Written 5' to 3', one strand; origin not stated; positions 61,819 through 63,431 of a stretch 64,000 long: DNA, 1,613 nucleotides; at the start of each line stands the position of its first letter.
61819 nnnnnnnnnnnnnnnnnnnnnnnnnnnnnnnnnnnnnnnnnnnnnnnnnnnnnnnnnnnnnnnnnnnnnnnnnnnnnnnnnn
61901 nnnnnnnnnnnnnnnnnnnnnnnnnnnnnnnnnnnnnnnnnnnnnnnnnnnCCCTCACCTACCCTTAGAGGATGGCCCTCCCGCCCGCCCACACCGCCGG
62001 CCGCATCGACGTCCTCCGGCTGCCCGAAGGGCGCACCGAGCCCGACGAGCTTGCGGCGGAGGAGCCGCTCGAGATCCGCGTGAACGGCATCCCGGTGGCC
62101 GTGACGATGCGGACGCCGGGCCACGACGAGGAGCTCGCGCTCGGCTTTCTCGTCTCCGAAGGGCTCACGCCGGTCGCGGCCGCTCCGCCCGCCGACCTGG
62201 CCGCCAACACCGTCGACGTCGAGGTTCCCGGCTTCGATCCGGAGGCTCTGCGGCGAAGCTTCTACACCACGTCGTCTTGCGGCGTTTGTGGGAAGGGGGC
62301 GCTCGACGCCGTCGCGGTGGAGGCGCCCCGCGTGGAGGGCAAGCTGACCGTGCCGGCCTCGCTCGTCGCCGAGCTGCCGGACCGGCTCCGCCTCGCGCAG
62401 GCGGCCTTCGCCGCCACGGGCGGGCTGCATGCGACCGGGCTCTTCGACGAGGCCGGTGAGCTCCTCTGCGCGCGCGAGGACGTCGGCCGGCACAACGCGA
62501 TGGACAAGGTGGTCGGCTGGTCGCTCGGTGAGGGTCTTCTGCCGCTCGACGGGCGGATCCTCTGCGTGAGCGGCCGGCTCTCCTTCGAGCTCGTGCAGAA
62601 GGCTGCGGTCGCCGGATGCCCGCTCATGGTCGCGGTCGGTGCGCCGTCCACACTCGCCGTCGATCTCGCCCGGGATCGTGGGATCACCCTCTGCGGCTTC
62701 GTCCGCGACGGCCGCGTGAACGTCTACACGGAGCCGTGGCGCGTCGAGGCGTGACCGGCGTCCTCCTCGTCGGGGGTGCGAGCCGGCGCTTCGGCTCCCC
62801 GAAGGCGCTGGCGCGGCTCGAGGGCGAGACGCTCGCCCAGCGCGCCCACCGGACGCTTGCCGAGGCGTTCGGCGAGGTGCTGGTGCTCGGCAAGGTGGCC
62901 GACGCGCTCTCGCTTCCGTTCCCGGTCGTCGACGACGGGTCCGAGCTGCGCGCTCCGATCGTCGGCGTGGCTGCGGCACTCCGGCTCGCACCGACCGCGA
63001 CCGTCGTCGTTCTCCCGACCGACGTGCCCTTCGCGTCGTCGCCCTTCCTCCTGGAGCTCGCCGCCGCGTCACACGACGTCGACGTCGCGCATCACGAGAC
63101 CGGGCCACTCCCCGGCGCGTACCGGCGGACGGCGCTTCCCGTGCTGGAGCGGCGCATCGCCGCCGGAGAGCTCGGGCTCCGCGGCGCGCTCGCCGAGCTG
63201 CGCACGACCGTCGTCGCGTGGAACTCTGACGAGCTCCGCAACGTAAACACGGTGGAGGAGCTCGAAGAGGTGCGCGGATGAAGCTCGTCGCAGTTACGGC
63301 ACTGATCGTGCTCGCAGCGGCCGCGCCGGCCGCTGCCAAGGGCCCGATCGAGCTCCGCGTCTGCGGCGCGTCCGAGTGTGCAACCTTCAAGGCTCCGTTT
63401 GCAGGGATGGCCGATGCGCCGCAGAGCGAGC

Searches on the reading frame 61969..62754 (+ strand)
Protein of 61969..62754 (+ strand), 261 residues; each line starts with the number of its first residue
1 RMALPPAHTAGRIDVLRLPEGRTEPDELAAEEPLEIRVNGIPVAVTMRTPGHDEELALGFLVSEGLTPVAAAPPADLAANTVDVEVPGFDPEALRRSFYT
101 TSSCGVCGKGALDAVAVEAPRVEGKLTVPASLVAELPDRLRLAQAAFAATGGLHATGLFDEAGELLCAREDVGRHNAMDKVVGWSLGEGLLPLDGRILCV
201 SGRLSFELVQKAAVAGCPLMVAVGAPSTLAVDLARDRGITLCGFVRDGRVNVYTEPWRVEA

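Call 32: search_protein_families(library=pfam, proteins=[window:61969-62754:+], max_evalue=0.001)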
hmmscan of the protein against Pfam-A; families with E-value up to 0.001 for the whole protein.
window:61969-62754:+ (261 aa): 1 family
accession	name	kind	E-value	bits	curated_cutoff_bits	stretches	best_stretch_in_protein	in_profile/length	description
PF02634.21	FdhD-NarQ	-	4.5e-65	220.1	27.2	1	29-259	1-236/237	FdhD/NarQ family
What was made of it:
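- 62080..62754 (+): fdhD, the sulfurtransferase/maturation factor for FDH. Pfam FdhD-NarQ, 220 bits, full length (call 32).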

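Call 44: find_encoding_contigs(protein=window:62080-62754:+, flank=10000, max_places=4)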
Protein window:62080-62754:+ (224 aa): 1 contig read that carries it; 1 place shown.
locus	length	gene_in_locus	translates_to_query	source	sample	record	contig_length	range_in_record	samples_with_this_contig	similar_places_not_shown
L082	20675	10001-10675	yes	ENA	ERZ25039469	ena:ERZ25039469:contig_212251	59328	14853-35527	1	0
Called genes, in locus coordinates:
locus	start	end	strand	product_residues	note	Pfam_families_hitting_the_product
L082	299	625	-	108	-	PF01268:FTHFS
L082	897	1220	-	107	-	PF01268:FTHFS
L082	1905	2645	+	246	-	PF08240:ADH_N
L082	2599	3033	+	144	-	PF00107:ADH_zinc_N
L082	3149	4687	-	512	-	PF00384:Molybdopterin, PF01568:Molydop_binding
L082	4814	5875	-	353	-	PF13510:Fer2_4, PF00037:Fer4 (faint), PF22117:Fer4_Nqo3, PF04879:Molybdop_Fe4S4, PF00384:Molybdopterin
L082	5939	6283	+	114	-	-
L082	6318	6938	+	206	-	PF13428:TPR_14 (faint), PF00515:TPR_1 (faint), PF13432:TPR_16 (weak), PF07719:TPR_2 (weak)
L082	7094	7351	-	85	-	PF10589:NADH_4Fe-4S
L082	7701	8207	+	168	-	-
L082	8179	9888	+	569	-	PF04389:Peptidase_M28 (weak), PF05343:Peptidase_M42 (faint), PF01546:Peptidase_M20, PF07687:M20_dimer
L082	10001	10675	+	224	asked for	PF02634:FdhD-NarQ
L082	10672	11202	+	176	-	PF12804:NTP_transf_3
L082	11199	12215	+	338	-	-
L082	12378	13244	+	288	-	-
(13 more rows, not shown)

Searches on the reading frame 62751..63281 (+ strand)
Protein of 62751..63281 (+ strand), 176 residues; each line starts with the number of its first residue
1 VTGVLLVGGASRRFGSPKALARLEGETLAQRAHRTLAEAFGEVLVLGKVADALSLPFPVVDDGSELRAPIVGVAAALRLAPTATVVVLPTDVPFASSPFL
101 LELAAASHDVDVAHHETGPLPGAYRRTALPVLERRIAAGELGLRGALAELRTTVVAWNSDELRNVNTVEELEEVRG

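Call 32: search_protein_families(library=pfam, proteins=[window:62751-63281:+], max_evalue=0.001)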
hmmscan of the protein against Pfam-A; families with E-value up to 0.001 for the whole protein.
window:62751-63281:+ (176 aa): 1 family
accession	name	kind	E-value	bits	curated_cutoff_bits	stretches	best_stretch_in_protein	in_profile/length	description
PF12804.13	NTP_transf_3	-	8.9e-25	88.2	27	1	3-150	1-157/160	MobA-like NTP transferase domain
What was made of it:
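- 62751..63281 (+): mobA-like NTP transferase (molybdopterin guanine dinucleotide synthesis). Pfam NTP_transf_3, 88 bits (call 32).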
